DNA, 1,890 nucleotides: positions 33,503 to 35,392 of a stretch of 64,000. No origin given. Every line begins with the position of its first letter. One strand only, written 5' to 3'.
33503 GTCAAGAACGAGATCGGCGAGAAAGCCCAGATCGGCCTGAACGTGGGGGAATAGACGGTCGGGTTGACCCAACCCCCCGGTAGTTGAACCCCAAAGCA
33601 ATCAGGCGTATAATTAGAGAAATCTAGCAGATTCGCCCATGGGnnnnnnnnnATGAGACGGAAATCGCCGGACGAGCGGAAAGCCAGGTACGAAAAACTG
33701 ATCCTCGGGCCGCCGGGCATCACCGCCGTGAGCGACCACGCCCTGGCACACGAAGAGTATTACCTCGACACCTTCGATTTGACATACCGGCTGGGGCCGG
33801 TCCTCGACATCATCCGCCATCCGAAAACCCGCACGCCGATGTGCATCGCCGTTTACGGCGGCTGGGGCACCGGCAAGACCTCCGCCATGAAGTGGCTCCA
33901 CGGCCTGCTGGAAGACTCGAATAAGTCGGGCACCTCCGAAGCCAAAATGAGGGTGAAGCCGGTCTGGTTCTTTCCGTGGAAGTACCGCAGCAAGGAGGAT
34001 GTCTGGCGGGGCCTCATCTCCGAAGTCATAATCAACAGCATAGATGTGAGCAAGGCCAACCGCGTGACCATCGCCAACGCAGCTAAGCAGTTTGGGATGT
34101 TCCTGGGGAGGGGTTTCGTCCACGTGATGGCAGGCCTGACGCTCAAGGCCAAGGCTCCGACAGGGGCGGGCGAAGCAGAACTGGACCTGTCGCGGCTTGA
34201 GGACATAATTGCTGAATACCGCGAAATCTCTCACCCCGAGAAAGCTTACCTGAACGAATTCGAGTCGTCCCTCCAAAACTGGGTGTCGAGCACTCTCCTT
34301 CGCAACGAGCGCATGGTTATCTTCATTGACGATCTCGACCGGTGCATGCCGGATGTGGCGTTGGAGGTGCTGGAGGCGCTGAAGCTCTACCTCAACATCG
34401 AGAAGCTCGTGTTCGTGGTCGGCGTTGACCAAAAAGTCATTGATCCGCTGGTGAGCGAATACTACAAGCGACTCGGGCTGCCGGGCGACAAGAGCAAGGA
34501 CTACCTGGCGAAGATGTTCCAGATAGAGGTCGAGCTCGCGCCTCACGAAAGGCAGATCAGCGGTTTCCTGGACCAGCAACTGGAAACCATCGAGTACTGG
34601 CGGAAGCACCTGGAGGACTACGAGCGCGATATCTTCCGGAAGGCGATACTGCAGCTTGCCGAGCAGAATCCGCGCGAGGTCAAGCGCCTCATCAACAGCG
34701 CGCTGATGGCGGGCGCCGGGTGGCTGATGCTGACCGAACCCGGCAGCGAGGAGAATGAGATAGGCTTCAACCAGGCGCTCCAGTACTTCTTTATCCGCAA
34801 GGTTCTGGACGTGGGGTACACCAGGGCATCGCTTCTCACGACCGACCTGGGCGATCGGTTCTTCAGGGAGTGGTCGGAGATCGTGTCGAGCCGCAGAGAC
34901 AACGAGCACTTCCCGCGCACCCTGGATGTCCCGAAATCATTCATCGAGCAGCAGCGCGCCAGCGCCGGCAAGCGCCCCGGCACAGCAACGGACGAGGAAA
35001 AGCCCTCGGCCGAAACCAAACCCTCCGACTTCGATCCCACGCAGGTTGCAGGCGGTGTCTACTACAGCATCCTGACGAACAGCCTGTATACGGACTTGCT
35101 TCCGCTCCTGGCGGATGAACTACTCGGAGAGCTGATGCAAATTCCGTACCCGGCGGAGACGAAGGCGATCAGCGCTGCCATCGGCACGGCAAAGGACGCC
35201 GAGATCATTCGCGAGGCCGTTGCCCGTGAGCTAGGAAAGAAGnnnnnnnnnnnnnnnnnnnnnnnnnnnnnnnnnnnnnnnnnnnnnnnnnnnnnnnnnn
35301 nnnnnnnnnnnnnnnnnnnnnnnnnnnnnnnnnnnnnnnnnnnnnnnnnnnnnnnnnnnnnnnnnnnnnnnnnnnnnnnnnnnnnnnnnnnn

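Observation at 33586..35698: Stand-alone KAP P-loop NTPase fused to a six-repeat LRR sensor, with its own consensus promoter, inserted in a CAZyme cluster next to hicAB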

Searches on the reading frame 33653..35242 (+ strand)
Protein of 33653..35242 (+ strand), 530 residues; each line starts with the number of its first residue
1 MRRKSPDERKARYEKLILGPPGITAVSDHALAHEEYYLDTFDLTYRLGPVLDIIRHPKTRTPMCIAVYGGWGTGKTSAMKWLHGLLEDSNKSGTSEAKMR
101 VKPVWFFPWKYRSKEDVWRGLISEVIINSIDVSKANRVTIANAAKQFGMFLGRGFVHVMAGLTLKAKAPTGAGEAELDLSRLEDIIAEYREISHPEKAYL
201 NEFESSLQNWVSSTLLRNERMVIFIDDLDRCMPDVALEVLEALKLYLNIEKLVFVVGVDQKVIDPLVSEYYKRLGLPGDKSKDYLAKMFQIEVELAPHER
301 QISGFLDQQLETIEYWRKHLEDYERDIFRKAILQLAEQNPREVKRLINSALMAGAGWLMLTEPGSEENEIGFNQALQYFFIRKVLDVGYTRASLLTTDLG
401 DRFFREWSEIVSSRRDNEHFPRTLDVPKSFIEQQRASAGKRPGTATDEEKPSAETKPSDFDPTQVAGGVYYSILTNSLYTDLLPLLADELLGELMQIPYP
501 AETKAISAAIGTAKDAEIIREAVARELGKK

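Call 65: predict_structure(alignment_id=A5)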
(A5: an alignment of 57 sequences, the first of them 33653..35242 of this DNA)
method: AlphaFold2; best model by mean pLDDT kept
length: 530 residues; sequences in the alignment: 57
mean_pLDDT: 82.4   pTM: 0.78
mean pLDDT of the five models: 82.4, 82.2, 80.7, 80.6, 80.2
residues with pLDDT >= 90: 234; 70-90: 198; 50-70: 70; < 50: 28
segments of 3 or more residues with pLDDT < 50: 165-179, 193-198
pLDDT, mean of each block of 10 residues (from residue 1): 69 81 80 83 88 94 95 91 93 81 91 77 74 63 70 60 48 45 54 48 80 89 93 90 90 96 94 91 92 90 91 91 97 93 93 84 66 94 93 89 96 94 94 84 50 70 87 94 96 96 74 73 83
secondary structure, 60 per line:
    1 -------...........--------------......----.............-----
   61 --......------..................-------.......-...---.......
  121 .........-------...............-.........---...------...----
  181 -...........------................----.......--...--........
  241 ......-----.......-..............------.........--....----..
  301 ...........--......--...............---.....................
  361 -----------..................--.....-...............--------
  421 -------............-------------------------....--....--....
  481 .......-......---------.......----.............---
elements in order: H8-18 H33-38 H43-55 E63-68 H75-92 E100-106 H114-129 H137-151 H153-161 E165-167 E174-176 H182-192 H199-214 E219-225 H233-246 E252-258 H260-273 H280-288 E291-294 H299-311 H314-319 H322-336 H340-360 H372-389 H392-396 H398-412 H428-439 H465-468 H471-474 H477-487 H489-494 H504-510 H515-527

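Call 68: fold_search(model_id=the predicted structure, library=pdb)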
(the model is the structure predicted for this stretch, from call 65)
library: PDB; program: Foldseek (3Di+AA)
matches with E <= 10: 802; with E <= 0.001: 29
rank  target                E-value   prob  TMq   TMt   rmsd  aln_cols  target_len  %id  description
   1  1fnn_A                1.5e-05  1.00  0.35  0.45   9.6       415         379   14  CRYSTAL STRUCTURE OF CDC6P FROM PYROBACULUM AEROPHILUM (released 2000-10-04)
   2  8hr8_G                1.9e-05  1.00  0.36  0.25  13.1       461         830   14  Structure of heptameric RdrA ring (released 2023-02-01)
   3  8hrb_A                2.3e-05  1.00  0.36  0.25  14.1       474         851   15  Structure of tetradecameric RdrA ring in RNA-loading state (released 2023-02-01)
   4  8hr8_A                4.6e-05  1.00  0.37  0.25  13.1       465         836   13  Structure of heptameric RdrA ring (released 2023-02-01)
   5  8hr8_H                5.0e-05  1.00  0.34  0.24  13.8       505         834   13  Structure of heptameric RdrA ring (released 2023-02-01)
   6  8hra_C                8.7e-05  1.00  0.34  0.23  13.6       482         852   13  Structure of heptameric RdrA ring in RNA-loading state (released 2023-02-01)
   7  8hr8_F                9.5e-05  1.00  0.38  0.26  12.9       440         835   13  Structure of heptameric RdrA ring (released 2023-02-01)
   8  8hra_B                1.5e-04  1.00  0.35  0.24  12.9       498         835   13  Structure of heptameric RdrA ring in RNA-loading state (released 2023-02-01)
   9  7rzy_1                1.7e-04  1.00  0.32  0.51   7.9       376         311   14  CryoEM structure of Vibrio cholerae transposon Tn6677 AAA+ ATPase TnsC (released 2022-06-08)
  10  8hr8_C                1.7e-04  1.00  0.35  0.24  11.7       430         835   13  Structure of heptameric RdrA ring (released 2023-02-01)
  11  6vvo_B                1.9e-04  1.00  0.29  0.43  12.7       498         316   12  Structure of the human clamp loader (Replication Factor C, RFC) bound to the sliding clamp (Proliferating Cell Nuclear (released 2020-02-26)
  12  7tfh_B                2.0e-04  1.00  0.28  0.43  12.3       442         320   14  Atomic model of the S. cerevisiae clamp-clamp loader complex PCNA-RFC bound to two DNA molecules, one at the 5'-recess (released 2022-11-16)
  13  7st9_B                2.1e-04  1.00  0.29  0.44  12.1       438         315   13  Open state of Rad24-RFC:9-1-1 bound to a 5' ss/dsDNA junction (released 2022-03-23)
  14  2v1u_A                2.6e-04  1.00  0.33  0.43  16.9       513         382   13  STRUCTURE OF THE AEROPYRUM PERNIX ORC1 PROTEIN IN COMPLEX WITH DNA (released 2007-09-18)
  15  8s0e_A                3.3e-04  1.00  0.33  0.45  13.2       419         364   12  H. sapiens OCCM bound to double stranded DNA (released 2024-10-02)
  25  8fnu_A                6.4e-04  1.00  0.34  0.25  14.0       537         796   14  Structure of RdrA from Streptococcus suis RADAR defense system (released 2023-02-01)
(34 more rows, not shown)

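Call 74: search_solved_structures(query=A6, max_evalue=1)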
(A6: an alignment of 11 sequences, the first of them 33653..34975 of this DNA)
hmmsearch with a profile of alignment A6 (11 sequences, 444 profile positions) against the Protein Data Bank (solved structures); distinct sequences matched with E-value up to 1: 16.
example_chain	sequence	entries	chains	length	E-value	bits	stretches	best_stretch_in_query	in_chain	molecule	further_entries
1zpv_A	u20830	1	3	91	0.15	13.9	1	249-327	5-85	ACT domain protein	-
8fnu_A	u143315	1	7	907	0.17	13.7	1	33-89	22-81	KAP NTPase domain-containing protein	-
3tqc_A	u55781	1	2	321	0.21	13.4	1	49-93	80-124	Pantothenate kinase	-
1sq5_A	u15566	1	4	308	0.23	13.2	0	55-92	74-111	Pantothenate kinase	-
1esm_A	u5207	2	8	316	0.25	13.1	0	55-92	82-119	PANTOTHENATE KINASE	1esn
6abo_B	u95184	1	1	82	0.48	12.2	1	275-336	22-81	Intermediate filament family orphan 1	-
3j15_B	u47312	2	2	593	0.62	11.8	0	52-85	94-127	ABC transporter ATP-binding protein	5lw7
3bk7_A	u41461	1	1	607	0.62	11.8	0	52-85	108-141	ABC transporter ATP-binding protein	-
9n2s_B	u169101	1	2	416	0.72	11.6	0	14-84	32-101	Interferon inducible GTPase 1C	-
4f7w_A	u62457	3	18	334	0.77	11.5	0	55-92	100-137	Pantothenate kinase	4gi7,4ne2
5xlw_B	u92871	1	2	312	0.9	11.3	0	56-92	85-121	Pantothenate kinase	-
5xlv_A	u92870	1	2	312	0.91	11.2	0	56-92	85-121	Pantothenate kinase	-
5xmb_A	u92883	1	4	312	0.92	11.2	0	56-92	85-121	Pantothenate kinase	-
2ges_A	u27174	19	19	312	0.92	11.2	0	56-92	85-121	Pantothenate kinase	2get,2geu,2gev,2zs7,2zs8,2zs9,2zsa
4bfs_A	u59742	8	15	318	0.95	11.2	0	56-92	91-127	PANTOTHENATE KINASE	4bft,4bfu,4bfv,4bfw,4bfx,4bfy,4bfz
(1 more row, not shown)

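Call 75: search_protein_representatives(protein=window:33653-35242:+)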
Query: 530 residues. Proteins with E-value up to 0.001 (for the whole library): 19396; up to 1e-10: 5334; up to 1e-30: 216. The best 150 are listed.
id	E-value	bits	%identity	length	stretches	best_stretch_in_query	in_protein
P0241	2.8e-161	554.2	52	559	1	6-529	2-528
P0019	1.9e-159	548.2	53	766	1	3-530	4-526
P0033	8.1e-152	523.0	49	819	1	6-529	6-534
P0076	1.8e-151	521.8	53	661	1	47-526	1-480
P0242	1.5e-146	505.6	51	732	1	7-521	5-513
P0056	4.4e-146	504.1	49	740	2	6-530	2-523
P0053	1.4e-144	499.1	52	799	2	19-411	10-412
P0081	2.5e-142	491.7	47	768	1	8-529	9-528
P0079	4.2e-140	484.3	50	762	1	1-529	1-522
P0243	1.5e-139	482.5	50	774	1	14-529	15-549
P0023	4.8e-139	480.8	54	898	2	5-413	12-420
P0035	6.5e-138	477.1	48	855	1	3-529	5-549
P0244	5.3e-134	464.2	50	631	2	12-284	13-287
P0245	4.5e-133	461.1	47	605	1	17-527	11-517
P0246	1.6e-131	456.0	46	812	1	6-529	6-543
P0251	8.7e-121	420.6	44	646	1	6-413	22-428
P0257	6.6e-117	407.8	44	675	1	16-509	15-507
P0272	5.2e-104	365.2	44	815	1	7-512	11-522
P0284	6.4e-100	351.8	45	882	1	15-442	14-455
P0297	3.3e-93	329.6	51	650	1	104-453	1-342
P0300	2.6e-92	326.7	47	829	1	10-387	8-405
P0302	1.2e-91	324.5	44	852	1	16-442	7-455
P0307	2.6e-90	320.0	46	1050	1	38-416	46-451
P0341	8.2e-79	282.1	41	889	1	19-389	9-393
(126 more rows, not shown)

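Call 77: search_protein_families(library=pfam, proteins=[P0242, P0272, P0297, P0341, P0251, P0300, P0302, P0257, P0284, P0307], max_evalue=0.001)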
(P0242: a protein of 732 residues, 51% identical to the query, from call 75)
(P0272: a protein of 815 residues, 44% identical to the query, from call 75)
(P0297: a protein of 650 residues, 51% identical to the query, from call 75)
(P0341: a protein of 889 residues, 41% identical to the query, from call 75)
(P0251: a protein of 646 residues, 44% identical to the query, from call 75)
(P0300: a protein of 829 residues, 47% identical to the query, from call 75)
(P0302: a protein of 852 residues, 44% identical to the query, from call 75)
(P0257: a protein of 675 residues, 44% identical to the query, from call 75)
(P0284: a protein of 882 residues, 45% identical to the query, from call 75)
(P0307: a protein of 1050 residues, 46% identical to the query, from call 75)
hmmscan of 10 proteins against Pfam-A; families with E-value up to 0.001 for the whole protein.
P0242 (732 aa): 4 families
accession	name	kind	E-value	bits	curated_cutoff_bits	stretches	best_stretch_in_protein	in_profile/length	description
PF03781.23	FGE-sulfatase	-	8.2e-51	173.5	23.3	1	516-730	3-255/255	Sulfatase-modifying factor enzyme 1-like domain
PF07693.20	KAP_NTPase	-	3.6e-29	102.4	20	1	48-355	8-289/293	KAP family P-loop domain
PF13401.12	AAA_22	-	1e-05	26.3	27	1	62-256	7-117/130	AAA domain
PF13191.12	AAA_16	-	6.7e-05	23.9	32.6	1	50-245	14-155/167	AAA ATPase domain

P0272 (815 aa): 4 families
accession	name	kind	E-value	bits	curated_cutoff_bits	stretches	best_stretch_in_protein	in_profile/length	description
PF03781.23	FGE-sulfatase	-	5.6e-59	200.3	23.3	1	558-808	4-254/255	Sulfatase-modifying factor enzyme 1-like domain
PF07693.20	KAP_NTPase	-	8.9e-26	91.3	20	1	54-365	8-289/293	KAP family P-loop domain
PF13191.12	AAA_16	-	0.00015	22.8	32.6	1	57-253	15-155/167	AAA ATPase domain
PF13401.12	AAA_22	-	0.00087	20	27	0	68-140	7-65/130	AAA domain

P0297 (650 aa): 2 families
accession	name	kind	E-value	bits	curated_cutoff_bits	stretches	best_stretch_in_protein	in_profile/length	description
PF03781.23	FGE-sulfatase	-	3.9e-53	181.2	23.3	1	424-648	8-255/255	Sulfatase-modifying factor enzyme 1-like domain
PF07693.20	KAP_NTPase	-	4e-26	92.4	20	1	5-241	58-285/293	KAP family P-loop domain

P0341 (889 aa): 4 families
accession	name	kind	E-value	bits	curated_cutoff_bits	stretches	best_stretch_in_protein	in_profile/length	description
PF07693.20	KAP_NTPase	-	4.5e-36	125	20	1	42-361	6-289/293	KAP family P-loop domain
PF03781.23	FGE-sulfatase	-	3.9e-23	82.9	23.3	1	683-829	68-224/255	Sulfatase-modifying factor enzyme 1-like domain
PF13401.12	AAA_22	-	4.9e-06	27.3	27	0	61-251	10-113/130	AAA domain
PF13191.12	AAA_16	-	9.4e-06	26.7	32.6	1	41-231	9-143/167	AAA ATPase domain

P0251 (646 aa): 4 families
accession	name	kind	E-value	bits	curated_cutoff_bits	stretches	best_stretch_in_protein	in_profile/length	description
PF07693.20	KAP_NTPase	-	2.8e-34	119.1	20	1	65-370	7-289/293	KAP family P-loop domain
PF13676.11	TIR_2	-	6.6e-21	75.5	28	1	514-627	1-111/122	TIR domain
PF13401.12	AAA_22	-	5.5e-05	23.9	27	0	83-265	10-109/130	AAA domain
PF13191.12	AAA_16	-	0.00066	20.6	32.6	0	62-257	8-152/167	AAA ATPase domain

P0300 (829 aa): 4 families
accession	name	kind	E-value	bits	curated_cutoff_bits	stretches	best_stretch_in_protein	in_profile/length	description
PF03796.21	DnaB_C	-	1.9e-46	159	27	1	559-813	1-254/255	DnaB-like helicase C terminal domain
PF07693.20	KAP_NTPase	-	2.8e-34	119.2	20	1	46-360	8-284/293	KAP family P-loop domain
PF13401.12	AAA_22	-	4.4e-08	33.9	27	0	154-256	17-110/130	AAA domain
PF13191.12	AAA_16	-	4.3e-07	31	32.6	1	44-249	10-154/167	AAA ATPase domain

P0302 (852 aa): 4 families
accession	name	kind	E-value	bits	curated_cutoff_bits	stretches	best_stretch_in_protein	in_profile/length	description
PF03796.21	DnaB_C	-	1.7e-57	195.2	27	1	566-825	1-254/255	DnaB-like helicase C terminal domain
PF07693.20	KAP_NTPase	-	3.3e-26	92.7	20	1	39-361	6-290/293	KAP family P-loop domain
PF13401.12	AAA_22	-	4.4e-06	27.5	27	0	57-124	9-64/130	AAA domain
PF13191.12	AAA_16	-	4.3e-05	24.5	32.6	1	36-255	7-166/167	AAA ATPase domain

P0257 (675 aa): 2 families
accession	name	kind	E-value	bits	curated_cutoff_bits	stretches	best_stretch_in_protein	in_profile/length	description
PF07693.20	KAP_NTPase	-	6e-30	104.9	20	1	49-352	8-288/293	KAP family P-loop domain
PF13191.12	AAA_16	-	0.00039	21.4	32.6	0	60-241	23-154/167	AAA ATPase domain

P0284 (882 aa): 7 families
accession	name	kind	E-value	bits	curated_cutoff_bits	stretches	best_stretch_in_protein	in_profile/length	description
PF13516.12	LRR_6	-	6.3e-37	123.1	23.4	0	685-704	5-24/24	Leucine Rich repeat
PF07693.20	KAP_NTPase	-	5.1e-32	111.7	20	1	56-364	7-285/293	KAP family P-loop domain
PF12799.13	LRR_4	-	8e-25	86.7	27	1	740-781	2-38/44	Leucine Rich repeats (2 copies)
PF25013.1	LRR_Zer-1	-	3.5e-11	43.9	27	1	681-788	6-107/137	Zer-1-like, Leucine-rich repeats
PF23598.1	LRR_14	-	8.6e-07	28.5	40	0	727-856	58-172/353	Leucine-rich repeat region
PF13855.12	LRR_8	-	1.7e-06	28.2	27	0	741-806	3-60/61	Leucine rich repeat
PF13401.12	AAA_22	-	6.4e-06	26.9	27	1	72-256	8-110/130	AAA domain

P0307 (1050 aa): 10 families
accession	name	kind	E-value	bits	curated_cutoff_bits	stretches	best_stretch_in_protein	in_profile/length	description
PF12799.13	LRR_4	-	5.8e-37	125.3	27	0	997-1039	2-43/44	Leucine Rich repeats (2 copies)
PF25019.1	LRR_R13L1-DRL21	-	6e-30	104.2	27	2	782-839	70-126/127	R13L1/DRL21 LRRs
PF07693.20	KAP_NTPase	-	2.8e-28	99.5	20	1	59-377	9-285/293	KAP family P-loop domain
PF23598.1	LRR_14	-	1.5e-22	80.2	40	4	820-915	12-105/353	Leucine-rich repeat region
PF25013.1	LRR_Zer-1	-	3.3e-16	60.1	27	0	851-913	3-64/137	Zer-1-like, Leucine-rich repeats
PF23247.1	LRR_RPS2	-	4.3e-15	56.5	27.9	0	634-742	28-159/160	Plant disease resistance protein RPS2-like, leucine-rich repeats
PF23952.1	LRR_EndoS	-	2.1e-14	54.2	27.9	0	949-1026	44-113/116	Endo-beta-N-acetylglucosaminidase EndoS LRR domain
PF13855.12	LRR_8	-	7e-12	45.4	27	0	587-644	1-59/61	Leucine rich repeat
PF23622.1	LRR_At1g61320_AtMIF1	-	4.4e-07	30.1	26.9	0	581-648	86-154/384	At1g61320/AtMIF1, LRR domain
PF00560.39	LRR_1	-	6.8e-07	28.6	20.6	0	998-1014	2-18/23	Leucine Rich Repeat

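Call 79: find_encoding_contigs(protein=P0251, flank=8000, max_places=2)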
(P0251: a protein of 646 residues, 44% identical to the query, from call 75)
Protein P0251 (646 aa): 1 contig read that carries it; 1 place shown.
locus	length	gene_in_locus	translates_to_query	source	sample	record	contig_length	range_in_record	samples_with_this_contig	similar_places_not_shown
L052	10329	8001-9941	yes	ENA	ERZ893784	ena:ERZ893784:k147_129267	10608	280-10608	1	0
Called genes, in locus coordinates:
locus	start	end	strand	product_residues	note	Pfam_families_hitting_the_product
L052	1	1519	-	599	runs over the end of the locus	?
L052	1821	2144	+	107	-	-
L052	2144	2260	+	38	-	-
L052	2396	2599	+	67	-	PF19199:Phage_coatGP8 (weak)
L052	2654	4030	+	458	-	-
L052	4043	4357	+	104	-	PF17537:DUF5455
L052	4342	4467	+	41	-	-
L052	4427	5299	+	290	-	PF05707:Zot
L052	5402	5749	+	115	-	-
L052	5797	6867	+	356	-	PF01446:Rep_1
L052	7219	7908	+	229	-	PF01051:Rep3_N, PF21205:Rep3_C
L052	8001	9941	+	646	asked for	PF07693:KAP_NTPase, PF13676:TIR_2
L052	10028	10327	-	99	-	?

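Call 80: find_encoding_contigs(protein=P0242, flank=8000, max_places=2)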
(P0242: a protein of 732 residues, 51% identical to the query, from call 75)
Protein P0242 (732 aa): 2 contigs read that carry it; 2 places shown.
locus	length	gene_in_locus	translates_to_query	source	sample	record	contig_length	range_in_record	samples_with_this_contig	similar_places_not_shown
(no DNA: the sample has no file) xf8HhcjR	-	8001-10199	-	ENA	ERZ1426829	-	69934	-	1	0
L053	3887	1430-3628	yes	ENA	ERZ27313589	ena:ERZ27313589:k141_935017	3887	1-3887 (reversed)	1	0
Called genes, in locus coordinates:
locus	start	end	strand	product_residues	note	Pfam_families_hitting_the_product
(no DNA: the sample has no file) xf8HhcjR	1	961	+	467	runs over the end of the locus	PF13517:FG-GAP_3 (faint), PF01839:FG-GAP (faint)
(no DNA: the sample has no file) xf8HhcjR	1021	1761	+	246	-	PF00011:HSP20, PF17886:ArsA_HSP20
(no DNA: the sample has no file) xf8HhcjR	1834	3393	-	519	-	PF00497:SBP_bac_3, PF00528:BPD_transp_1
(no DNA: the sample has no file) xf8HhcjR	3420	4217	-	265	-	PF02463:SMC_N, PF00005:ABC_tran, PF13304:AAA_21 (weak)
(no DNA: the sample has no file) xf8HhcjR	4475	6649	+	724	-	-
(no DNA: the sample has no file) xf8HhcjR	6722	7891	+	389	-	PF13088:BNR_2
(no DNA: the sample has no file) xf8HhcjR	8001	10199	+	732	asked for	PF07693:KAP_NTPase, PF13401:AAA_22 (faint), PF03781:FGE-sulfatase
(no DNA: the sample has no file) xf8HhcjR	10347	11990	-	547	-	PF12708:Pect-lyase_RHGA_epim (weak), PF00295:Glyco_hydro_28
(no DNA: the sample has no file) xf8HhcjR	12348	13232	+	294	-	PF04055:Radical_SAM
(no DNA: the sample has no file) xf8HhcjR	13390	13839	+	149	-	PF02082:Rrf2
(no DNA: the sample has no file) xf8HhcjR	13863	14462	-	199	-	PF01558:POR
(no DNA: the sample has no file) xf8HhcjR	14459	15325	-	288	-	PF02775:TPP_enzyme_C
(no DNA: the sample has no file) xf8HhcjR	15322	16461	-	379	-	PF01855:POR_N, PF02780:Transketolase_C (weak), PF17147:PFOR_II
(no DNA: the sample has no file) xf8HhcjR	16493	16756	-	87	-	PF13183:Fer4_8 (faint), PF13484:Fer4_16 (faint), PF14697:Fer4_21 (faint), PF12797:Fer4_2 (faint), PF13237:Fer4_10, PF12838:Fer4_7, PF13187:Fer4_9, PF00037:Fer4 (weak)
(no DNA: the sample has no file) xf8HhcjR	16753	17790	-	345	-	PF02629:CoA_binding, PF13380:CoA_binding_2, PF00549:Ligase_CoA, PF13607:Succ_CoA_lig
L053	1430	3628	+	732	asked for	PF07693:KAP_NTPase, PF13401:AAA_22 (faint), PF03781:FGE-sulfatase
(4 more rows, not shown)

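Call 81: find_encoding_contigs(protein=P0300, flank=8000, max_places=2)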
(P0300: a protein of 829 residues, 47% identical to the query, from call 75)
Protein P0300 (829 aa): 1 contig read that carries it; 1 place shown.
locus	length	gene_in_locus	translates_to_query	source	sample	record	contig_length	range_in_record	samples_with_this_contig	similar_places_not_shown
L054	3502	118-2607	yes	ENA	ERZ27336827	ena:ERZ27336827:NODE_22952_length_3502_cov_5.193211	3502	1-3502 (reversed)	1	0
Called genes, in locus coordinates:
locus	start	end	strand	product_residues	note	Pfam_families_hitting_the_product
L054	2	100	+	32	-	?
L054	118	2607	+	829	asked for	PF07693:KAP_NTPase, PF13191:AAA_16 (faint), PF13401:AAA_22 (faint), PF03796:DnaB_C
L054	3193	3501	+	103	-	?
